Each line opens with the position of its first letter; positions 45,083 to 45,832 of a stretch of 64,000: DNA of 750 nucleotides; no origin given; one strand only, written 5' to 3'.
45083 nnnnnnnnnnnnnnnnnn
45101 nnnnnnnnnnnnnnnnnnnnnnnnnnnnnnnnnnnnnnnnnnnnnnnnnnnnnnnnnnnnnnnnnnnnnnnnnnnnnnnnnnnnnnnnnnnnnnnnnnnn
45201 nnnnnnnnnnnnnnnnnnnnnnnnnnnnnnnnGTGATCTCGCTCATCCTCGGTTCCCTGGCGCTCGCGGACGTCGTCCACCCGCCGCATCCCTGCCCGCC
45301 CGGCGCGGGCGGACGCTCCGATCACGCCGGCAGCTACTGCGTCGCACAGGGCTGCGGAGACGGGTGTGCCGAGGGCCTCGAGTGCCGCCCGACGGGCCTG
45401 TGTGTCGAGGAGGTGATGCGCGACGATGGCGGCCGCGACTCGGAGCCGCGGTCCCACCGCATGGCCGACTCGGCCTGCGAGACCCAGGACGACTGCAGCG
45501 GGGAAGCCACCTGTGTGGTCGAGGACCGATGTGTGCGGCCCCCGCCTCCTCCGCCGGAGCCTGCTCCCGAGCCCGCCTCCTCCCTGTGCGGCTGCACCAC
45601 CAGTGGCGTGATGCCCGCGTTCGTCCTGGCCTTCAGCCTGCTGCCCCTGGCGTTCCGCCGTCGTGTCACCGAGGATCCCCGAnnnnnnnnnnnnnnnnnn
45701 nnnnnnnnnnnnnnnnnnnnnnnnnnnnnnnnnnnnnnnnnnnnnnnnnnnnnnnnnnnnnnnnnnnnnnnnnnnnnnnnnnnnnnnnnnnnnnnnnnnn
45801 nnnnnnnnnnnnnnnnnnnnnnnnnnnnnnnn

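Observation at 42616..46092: ClC channel translationally coupled to a lipoprotein and two paralogous Cys-rich MYXO-CTERM mini-proteins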

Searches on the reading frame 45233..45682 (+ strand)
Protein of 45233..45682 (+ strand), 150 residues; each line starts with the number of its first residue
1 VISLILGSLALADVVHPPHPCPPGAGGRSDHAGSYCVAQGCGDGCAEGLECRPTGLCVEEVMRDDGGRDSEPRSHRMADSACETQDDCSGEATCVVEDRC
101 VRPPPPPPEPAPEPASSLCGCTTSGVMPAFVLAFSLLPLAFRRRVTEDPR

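Call 3: search_protein_families(library=pfam, proteins=[window:45233-45682:+], max_evalue=1)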
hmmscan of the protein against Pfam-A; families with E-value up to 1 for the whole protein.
window:45233-45682:+ (150 aa): 0 families

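Call 4: search_protein_families(library=ncbifam, proteins=[window:45233-45682:+], max_evalue=1)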
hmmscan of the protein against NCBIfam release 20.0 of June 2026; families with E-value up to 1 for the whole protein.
window:45233-45682:+ (150 aa): 3 families
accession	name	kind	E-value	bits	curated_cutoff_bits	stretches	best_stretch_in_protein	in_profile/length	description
TIGR04288.2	CGP_CTERM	domain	0.028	14.7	21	1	128-144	4-20/20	CGP-CTERM sorting domain-containing protein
TIGR03382.1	GC_trans_RRR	domain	0.12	13.1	15.85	1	119-144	2-26/27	MYXO-CTERM sorting domain-containing protein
NF045638.1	Mrt_dep_phytase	exception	0.13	10.9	440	1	100-144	382-428/430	myxosortase-dependent phytase-like phosphatase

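Call 5: find_homologous_proteins(query=window:45233-45682:+, max_evalue=0.01)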
Query window:45233-45682:+ (150 aa): 4 proteins with E <= 0.01 among 138 candidates.
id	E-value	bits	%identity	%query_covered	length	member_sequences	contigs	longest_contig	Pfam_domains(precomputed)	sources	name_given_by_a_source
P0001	1.1e-95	336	100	100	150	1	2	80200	-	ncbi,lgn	ncbi:MAG: hypothetical protein R3F61_37020 [Myxococcota bacterium]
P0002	4.8e-23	100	47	95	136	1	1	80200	-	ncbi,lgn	ncbi:MAG: hypothetical protein R3F61_37025 [Myxococcota bacterium]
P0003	1.7e-11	62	43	59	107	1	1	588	-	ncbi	-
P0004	6.6e-6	44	33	87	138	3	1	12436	-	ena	-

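Call 8: find_encoding_contigs(protein=P0004, flank=10000, max_places=6)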
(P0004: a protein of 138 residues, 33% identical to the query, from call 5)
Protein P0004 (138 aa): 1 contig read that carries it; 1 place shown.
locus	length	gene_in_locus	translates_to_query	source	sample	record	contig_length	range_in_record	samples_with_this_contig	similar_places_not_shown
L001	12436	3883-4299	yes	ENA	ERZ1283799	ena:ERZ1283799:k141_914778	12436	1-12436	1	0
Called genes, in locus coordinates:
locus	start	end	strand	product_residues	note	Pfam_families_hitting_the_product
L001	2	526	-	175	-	?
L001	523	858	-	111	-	-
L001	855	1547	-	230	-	PF11617:Cu-binding_MopE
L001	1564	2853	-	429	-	PF07693:KAP_NTPase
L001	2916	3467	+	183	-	-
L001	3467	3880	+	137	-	-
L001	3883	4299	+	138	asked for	-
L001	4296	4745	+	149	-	-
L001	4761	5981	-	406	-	PF02163:Peptidase_M50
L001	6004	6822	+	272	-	PF13452:FAS1_DH_region, PF22622:MFE-2_hydrat-2_N, PF01575:MaoC_dehydratas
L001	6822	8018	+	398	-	-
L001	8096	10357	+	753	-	PF05729:NACHT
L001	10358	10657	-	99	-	-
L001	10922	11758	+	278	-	PF00753:Lactamase_B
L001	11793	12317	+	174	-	PF13384:HTH_23 (faint), PF08281:Sigma70_r4_2 (faint), PF00196:GerE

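Call 9: find_encoding_contigs(protein=P0003, flank=10000, max_places=6)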
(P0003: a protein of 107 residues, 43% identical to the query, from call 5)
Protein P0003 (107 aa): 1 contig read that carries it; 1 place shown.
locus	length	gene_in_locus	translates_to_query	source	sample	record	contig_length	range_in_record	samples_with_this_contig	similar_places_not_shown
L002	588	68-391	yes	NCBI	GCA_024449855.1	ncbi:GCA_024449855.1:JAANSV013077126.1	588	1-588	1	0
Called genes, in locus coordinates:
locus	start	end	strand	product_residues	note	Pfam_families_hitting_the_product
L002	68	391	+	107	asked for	-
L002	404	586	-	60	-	?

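Call 14: find_related_loci(query=A1, collection=genome_contigs, flank=8000)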
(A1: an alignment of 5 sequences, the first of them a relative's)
Query A1 (150 aa) in genome_contigs; peptide patterns used: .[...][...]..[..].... (x = any residue, [..] = any of these).
531 stretches matched a pattern, but none encodes a relative of the query by tblastn (E <= 1e-3).

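Call 15: find_related_loci(query=A1, collection=metagenome_contigs, flank=8000)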
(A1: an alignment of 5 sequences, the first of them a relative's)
Query A1 (150 aa) in metagenome_contigs; peptide patterns used: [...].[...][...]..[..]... (x = any residue, [..] = any of these).
600 stretches matched a pattern, but none encodes a relative of the query by tblastn (E <= 1e-3).

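Call 25: search_protein_families(library=pfam, proteins=[L001:2916-3464:+], max_evalue=0.01)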
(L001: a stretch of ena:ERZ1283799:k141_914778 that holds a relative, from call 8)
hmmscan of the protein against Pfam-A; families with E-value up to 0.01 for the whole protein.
L001:2916-3464:+ (183 aa): 0 families

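Call 26: search_protein_representatives(alignment_id=A3)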
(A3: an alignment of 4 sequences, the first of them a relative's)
Query: 4 sequences, 137 profile positions. Proteins with E-value up to 0.001 (for the whole library): 688; up to 1e-10: 221; up to 1e-30: 6. The best 150 are listed.
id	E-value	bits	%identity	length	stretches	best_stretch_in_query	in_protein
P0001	1.4e-54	200.1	-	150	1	2-136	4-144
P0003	2.8e-46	173.3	-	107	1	1-107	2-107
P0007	2.0e-41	157.6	-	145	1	1-137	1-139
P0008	1.2e-33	132.4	-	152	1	5-133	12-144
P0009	2.0e-33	131.6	-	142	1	2-136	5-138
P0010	3.7e-31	124.3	-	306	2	4-106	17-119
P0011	2.0e-29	118.7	-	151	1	2-137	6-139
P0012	3.6e-29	117.9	-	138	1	2-136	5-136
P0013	5.1e-29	117.4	-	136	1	2-137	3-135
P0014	5.6e-29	117.2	-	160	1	2-136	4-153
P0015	6.0e-29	117.1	-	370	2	2-108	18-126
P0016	1.2e-28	116.2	-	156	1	7-128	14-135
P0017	4.5e-28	114.3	-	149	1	4-134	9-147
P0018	1.3e-27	112.8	-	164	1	2-137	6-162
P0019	1.5e-27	112.6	-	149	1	4-128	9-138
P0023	6.7e-27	110.5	-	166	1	2-137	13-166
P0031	6.4e-24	100.9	-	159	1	5-136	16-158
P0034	1.6e-23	99.6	-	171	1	6-133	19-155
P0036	1.9e-23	99.3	-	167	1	5-134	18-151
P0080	1.6e-16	76.9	-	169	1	5-137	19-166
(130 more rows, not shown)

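Call 40: search_protein_families(library=ncbifam, alignment_id=A4, max_evalue=0.1)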
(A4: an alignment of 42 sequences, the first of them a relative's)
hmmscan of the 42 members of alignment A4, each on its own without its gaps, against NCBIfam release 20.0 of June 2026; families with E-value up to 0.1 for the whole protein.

A. member 1, P0001 (150 aa): 1 family
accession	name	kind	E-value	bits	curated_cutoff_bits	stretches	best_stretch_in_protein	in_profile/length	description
TIGR04288.2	CGP_CTERM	domain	0.028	14.7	21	1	128-144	4-20/20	CGP-CTERM sorting domain-containing protein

B. families by the number of members that match (of 42 scanned): 15 families
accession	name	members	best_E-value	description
TIGR03901.2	MYXO-CTERM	21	5.6e-05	MYXO-CTERM sorting domain-containing protein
TIGR03382.1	GC_trans_RRR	11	0.00062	MYXO-CTERM sorting domain-containing protein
NF045523.1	MXAN_5453_fam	7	0.006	MXAN_5453 family MXYO-CTERM-anchored protein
TIGR04201.1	Myxo_Cys_RPT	5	0.0023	Cys-rich repeat-containing protein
NF045638.1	Mrt_dep_phytase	5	0.0025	myxosortase-dependent phytase-like phosphatase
NF038039.1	WGxxGxxG-CTERM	2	0.0033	WGxxGxxG-CTERM domain-containing protein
TIGR04288.2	CGP_CTERM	2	0.013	CGP-CTERM sorting domain-containing protein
NF041894.1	MXAN_6652_fam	2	0.013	MXAN_6652 family MXYO-CTERM-anchored protein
NF041938.1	RSIGE_not_HEIGH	1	0.00043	MYXO-CTERM-anchored inactivated metalloprotease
NF045522.1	MXAN_2561_fam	1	0.015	MXAN_2561 family MXYO-CTERM-anchored protein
TIGR04564.1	Synergist_CTERM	1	0.019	Synerg-CTERM sorting domain-containing protein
NF051874.1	PVV_CTERM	1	0.022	PVV-CTERM domain-containing choice-of-anchor G protein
NF033191.4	JDVT-CTERM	1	0.023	JDVT-CTERM domain-containing protein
TIGR04126.1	PGF_CTERM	1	0.055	PGF-CTERM sorting domain-containing protein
TIGR04143.1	VPxxxP_CTERM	1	0.08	VPXXXP-CTERM sorting domain-containing protein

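Call 42: search_protein_families(library=ncbifam, proteins=[P0007, P0009, P0013, P0018, P0023, P0031, P0034, P0036, P0080], max_evalue=0.1)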
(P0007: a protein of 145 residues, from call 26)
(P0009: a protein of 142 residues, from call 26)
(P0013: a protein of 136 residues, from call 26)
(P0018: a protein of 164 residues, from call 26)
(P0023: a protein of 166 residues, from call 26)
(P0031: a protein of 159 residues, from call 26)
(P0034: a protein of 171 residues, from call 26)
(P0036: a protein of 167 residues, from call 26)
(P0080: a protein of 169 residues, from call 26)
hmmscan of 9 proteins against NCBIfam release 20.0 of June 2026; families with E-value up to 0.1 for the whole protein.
P0007 (145 aa): 1 family
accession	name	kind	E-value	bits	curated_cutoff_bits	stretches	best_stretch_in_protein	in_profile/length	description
NF045638.1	Mrt_dep_phytase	exception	0.0025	16.6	440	1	105-139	395-429/430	myxosortase-dependent phytase-like phosphatase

P0009 (142 aa): 2 families
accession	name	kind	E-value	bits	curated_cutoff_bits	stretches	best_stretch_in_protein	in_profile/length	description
TIGR03901.2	MYXO-CTERM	domain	0.0039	17.5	20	1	113-138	3-32/34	MYXO-CTERM sorting domain-containing protein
TIGR03382.1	GC_trans_RRR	domain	0.08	13.6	15.85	1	114-138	2-27/27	MYXO-CTERM sorting domain-containing protein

P0013 (136 aa): 3 families
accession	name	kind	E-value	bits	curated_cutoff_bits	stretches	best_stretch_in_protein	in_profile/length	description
TIGR04288.2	CGP_CTERM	domain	0.013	15.8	21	1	123-134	9-20/20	CGP-CTERM sorting domain-containing protein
TIGR04564.1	Synergist_CTERM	domain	0.019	15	22.5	1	111-135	4-27/27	Synerg-CTERM sorting domain-containing protein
NF051874.1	PVV_CTERM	equivalog_domain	0.022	14.5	27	1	118-135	13-32/38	PVV-CTERM domain-containing choice-of-anchor G protein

P0018 (164 aa): 3 families
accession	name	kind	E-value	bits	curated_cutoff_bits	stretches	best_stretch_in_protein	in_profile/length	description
NF045523.1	MXAN_5453_fam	exception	0.006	15.2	500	1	45-163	437-542/544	MXAN_5453 family MXYO-CTERM-anchored protein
NF045638.1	Mrt_dep_phytase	exception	0.019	13.7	440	1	117-163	383-428/430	myxosortase-dependent phytase-like phosphatase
TIGR04201.1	Myxo_Cys_RPT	repeat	0.032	14.4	25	1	88-101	4-17/22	Cys-rich repeat-containing protein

P0023 (166 aa): 3 families
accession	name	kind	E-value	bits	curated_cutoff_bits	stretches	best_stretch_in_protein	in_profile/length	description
TIGR03901.2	MYXO-CTERM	domain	0.00029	21.2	20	1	137-166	3-32/34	MYXO-CTERM sorting domain-containing protein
TIGR04201.1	Myxo_Cys_RPT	repeat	0.016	15.4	25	1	99-112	4-18/22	Cys-rich repeat-containing protein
NF045523.1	MXAN_5453_fam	exception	0.092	11.2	500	1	98-166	477-541/544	MXAN_5453 family MXYO-CTERM-anchored protein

P0031 (159 aa): 3 families
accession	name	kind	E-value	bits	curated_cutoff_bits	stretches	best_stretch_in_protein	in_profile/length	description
TIGR03901.2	MYXO-CTERM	domain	0.0017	18.7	20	1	129-158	4-32/34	MYXO-CTERM sorting domain-containing protein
TIGR03382.1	GC_trans_RRR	domain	0.047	14.4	15.85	1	131-158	1-26/27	MYXO-CTERM sorting domain-containing protein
TIGR04201.1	Myxo_Cys_RPT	repeat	0.066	13.4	25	1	98-110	5-18/22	Cys-rich repeat-containing protein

P0034 (171 aa): 2 families
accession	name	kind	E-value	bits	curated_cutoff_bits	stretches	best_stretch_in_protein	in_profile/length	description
TIGR03901.2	MYXO-CTERM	domain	6.1e-05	23.3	20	1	132-162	3-33/34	MYXO-CTERM sorting domain-containing protein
TIGR03382.1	GC_trans_RRR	domain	0.035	14.8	15.85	1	135-161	1-27/27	MYXO-CTERM sorting domain-containing protein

P0036 (167 aa): 1 family
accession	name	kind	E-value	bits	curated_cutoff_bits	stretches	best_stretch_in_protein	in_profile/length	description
TIGR04201.1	Myxo_Cys_RPT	repeat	0.024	14.8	25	1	102-115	4-18/22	Cys-rich repeat-containing protein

P0080 (169 aa): 1 family
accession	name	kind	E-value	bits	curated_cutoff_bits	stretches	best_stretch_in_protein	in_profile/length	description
TIGR03901.2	MYXO-CTERM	domain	0.0079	16.6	20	1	133-166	3-33/34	MYXO-CTERM sorting domain-containing protein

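Call 53: predict_structure(alignment_id=A4)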
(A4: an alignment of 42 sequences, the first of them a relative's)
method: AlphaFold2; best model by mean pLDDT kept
length: 150 residues; sequences in the alignment: 42
mean_pLDDT: 85.1   pTM: 0.65
mean pLDDT of the five models: 85.1, 84.8, 84.9, 84.6, 82.9
residues with pLDDT >= 90: 79; 70-90: 36; 50-70: 35; < 50: 0
segments of 3 or more residues with pLDDT < 50: none
pLDDT, mean of each block of 10 residues (from residue 1): 68 72 94 92 97 98 86 94 98 98 96 78 60 80 66
secondary structure, 60 per line:
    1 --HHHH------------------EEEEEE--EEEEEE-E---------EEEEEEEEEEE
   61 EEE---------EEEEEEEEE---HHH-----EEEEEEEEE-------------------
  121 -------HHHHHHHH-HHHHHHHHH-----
elements in order: H3-6 E25-30 E33-38 E50-63 E73-81 E93-101 H128-135 H137-145

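Call 56: fold_search(model_id=the predicted structure, library=pdb)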
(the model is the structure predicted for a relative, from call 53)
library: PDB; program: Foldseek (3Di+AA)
matches with E <= 10: 61; with E <= 0.001: 0
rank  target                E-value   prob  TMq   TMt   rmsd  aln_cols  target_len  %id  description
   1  5hhx_A                1.7e+00  0.07  0.18  0.25   9.6        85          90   15  Inhibiting complex IL-17A and IL-17RA interactions with a linear peptide (released 2016-06-01)
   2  9nmt_A                1.8e+00  0.02  0.11  0.07  17.2       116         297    9  ML418 bound inwardly rectifying potassium channel Kir7.1 R162Q mutant (released 2026-01-28)
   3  6nk7_A                2.0e+00  0.04  0.14  0.06  20.3       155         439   13  Electron Cryo-Microscopy of Chikungunya in Complex with Mouse Mxra8 Receptor (released 2019-05-22)
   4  9a0j_P                2.1e+00  0.02  0.11  0.05  15.6       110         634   10  Deep learning enables the atomic structure determination of the Fanconi Anemia core complex from cryoEM (released 2020-09-15)
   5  3j7y_T                2.3e+00  0.08  0.12  0.11  12.7       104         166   17  Structure of the large ribosomal subunit from human mitochondria (released 2014-10-15)
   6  8em4_A                2.3e+00  0.05  0.11  0.01  10.9        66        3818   20  Cryo-EM structure of LRP2 at pH 7.5 (released 2023-02-08)
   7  4efv_A                2.8e+00  0.04  0.13  0.17  10.2        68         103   16  Crystal structure of OIF from Llama seminal plasma (released 2012-08-22)
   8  7x72_A                3.0e+00  0.04  0.16  0.08  17.8       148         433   10  SFTSV 5 fold pentamer (released 2023-08-16)
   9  4pw4                  3.0e+00  0.02  0.10  0.03  13.9        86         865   13  Crystal structure of Aminopeptidase N in complex with phosphonic acid analogue of homophenylalanine L-(R)-hPheP (released 2014-06-25)
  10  5ks8_F                3.1e+00  0.02  0.13  0.05  22.3       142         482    8  Crystal structure of two-subunit pyruvate carboxylase from Methylobacillus flagellatus (released 2016-10-19)
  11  6s7t_G                3.3e+00  0.03  0.14  0.06  20.9       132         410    9  Cryo-EM structure of human oligosaccharyltransferase complex OST-B (released 2019-12-18)
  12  7u1e_B                3.3e+00  0.03  0.14  0.07  14.8       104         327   10  CryoEM structure of the pancreatic ATP-sensitive potassium channel bound to ATP with Kir6.2-CTD in the down conformati (released 2022-08-31)
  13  9v1i_lj               3.5e+00  0.01  0.10  0.13  15.4       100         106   13  Cryo- EM structure of ribosomal large subunit (LSU) from Entamoeba histolytica at 2.8 angstrom resolution (released 2025-10-08)
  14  4gg6_E                3.7e+00  0.05  0.14  0.12  11.4        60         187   15  Protein complex (released 2012-10-24)
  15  5dn6_I                3.7e+00  0.03  0.10  0.20  12.2        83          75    8  ATP synthase from Paracoccus denitrificans (released 2015-10-28)
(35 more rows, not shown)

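Call 69: search_protein_families(library=pfam, alignment_id=A4, max_evalue=0.1)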
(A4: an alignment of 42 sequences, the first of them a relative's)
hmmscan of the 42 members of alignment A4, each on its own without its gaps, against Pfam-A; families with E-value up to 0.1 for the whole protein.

A. member 1, P0001 (150 aa): 0 families

B. families by the number of members that match (of 42 scanned): 4 families
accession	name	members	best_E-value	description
PF04706.18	Dickkopf_N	1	0.036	Dickkopf N-terminal cysteine-rich region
PF15270.11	ACI44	1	0.071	Metallo-carboxypeptidase inhibitor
PF21481.3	DIKK1-2-4_C-subdom1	1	0.077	Dickkopf-related protein 1/2/4, C-terminal subdomain 1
PF23416.1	DUF7107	1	0.091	Domain of unknown function (DUF7107)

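Call 70: list_cluster_members(proteins=[P0007, P0009, P0011, P0014, P0018, P0023, P0031, P0034, P0036, P0080])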
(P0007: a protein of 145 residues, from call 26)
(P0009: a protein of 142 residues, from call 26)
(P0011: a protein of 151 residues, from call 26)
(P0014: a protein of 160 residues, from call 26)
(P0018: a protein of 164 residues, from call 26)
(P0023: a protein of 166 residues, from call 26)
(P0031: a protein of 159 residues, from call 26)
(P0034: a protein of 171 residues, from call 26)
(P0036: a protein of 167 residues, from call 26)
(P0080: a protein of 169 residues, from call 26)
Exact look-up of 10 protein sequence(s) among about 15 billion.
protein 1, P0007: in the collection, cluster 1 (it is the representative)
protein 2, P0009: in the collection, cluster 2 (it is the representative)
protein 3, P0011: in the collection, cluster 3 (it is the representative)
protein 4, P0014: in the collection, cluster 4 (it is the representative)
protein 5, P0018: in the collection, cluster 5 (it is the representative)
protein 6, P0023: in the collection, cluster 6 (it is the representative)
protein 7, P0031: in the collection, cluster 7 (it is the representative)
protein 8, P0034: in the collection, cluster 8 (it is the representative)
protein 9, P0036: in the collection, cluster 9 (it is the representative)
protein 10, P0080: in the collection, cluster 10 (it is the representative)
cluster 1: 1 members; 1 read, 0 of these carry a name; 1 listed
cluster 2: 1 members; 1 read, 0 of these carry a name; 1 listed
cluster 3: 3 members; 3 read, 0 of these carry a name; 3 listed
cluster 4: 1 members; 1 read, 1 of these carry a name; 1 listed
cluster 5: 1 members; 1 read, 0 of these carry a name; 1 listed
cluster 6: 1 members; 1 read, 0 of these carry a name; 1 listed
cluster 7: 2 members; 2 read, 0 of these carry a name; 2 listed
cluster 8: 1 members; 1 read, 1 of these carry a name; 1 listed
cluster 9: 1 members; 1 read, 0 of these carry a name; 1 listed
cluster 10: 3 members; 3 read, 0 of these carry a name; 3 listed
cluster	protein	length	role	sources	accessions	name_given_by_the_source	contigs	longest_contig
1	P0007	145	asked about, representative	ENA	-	-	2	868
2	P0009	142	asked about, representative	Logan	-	-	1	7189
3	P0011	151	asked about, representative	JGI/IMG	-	-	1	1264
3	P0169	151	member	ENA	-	-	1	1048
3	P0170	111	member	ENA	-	-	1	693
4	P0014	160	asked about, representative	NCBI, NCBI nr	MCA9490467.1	MAG: hypothetical protein KC621_11105 [Myxococcales bacterium] | hypothetical protein [Myxococcales bacterium]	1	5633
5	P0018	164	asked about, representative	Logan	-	-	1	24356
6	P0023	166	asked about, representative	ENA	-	-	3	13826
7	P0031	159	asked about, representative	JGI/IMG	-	-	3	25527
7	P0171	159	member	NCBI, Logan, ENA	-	-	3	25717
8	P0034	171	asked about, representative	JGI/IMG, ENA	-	hypothetical protein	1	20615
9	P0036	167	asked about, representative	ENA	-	-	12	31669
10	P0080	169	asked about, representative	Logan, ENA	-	-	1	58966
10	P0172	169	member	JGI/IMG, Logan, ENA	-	-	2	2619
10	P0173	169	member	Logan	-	-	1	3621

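Call 71: find_encoding_contigs(protein=P0018, flank=6000, max_places=3)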
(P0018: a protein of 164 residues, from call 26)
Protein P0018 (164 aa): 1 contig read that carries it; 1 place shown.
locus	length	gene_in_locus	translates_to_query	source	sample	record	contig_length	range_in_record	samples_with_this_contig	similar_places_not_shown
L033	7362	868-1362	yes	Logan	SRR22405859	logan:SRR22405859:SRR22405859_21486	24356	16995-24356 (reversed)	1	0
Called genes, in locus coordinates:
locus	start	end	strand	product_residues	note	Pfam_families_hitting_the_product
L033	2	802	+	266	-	?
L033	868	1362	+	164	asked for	-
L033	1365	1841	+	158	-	-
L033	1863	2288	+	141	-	-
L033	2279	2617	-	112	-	-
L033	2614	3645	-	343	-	-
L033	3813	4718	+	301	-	PF02779:Transket_pyr, PF02780:Transketolase_C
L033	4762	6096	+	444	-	PF00364:Biotin_lipoyl, PF25997:BSH_YhbJ (faint), PF02817:E3_binding, PF00198:2-oxoacid_dh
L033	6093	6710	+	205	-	PF00676:E1_dh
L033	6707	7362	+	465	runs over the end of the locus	PF01134:GIDA, PF03486:HI0933_like (faint), PF07992:Pyr_redox_2, PF13738:Pyr_redox_3, PF00070:Pyr_redox, PF02852:Pyr_redox_dim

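Call 72: find_encoding_contigs(protein=P0009, flank=6000, max_places=3)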
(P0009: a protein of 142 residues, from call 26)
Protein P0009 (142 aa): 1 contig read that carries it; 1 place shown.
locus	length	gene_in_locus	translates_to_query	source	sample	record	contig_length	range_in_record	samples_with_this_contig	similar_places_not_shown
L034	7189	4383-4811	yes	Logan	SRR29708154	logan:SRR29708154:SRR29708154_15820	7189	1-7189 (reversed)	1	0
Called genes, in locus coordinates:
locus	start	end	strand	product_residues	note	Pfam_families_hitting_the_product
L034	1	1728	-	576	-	?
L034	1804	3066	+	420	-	-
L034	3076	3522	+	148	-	PF23892:Ig_CycH (weak)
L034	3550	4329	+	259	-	-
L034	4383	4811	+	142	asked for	-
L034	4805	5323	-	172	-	-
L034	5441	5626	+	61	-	-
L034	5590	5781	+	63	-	-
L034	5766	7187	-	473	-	?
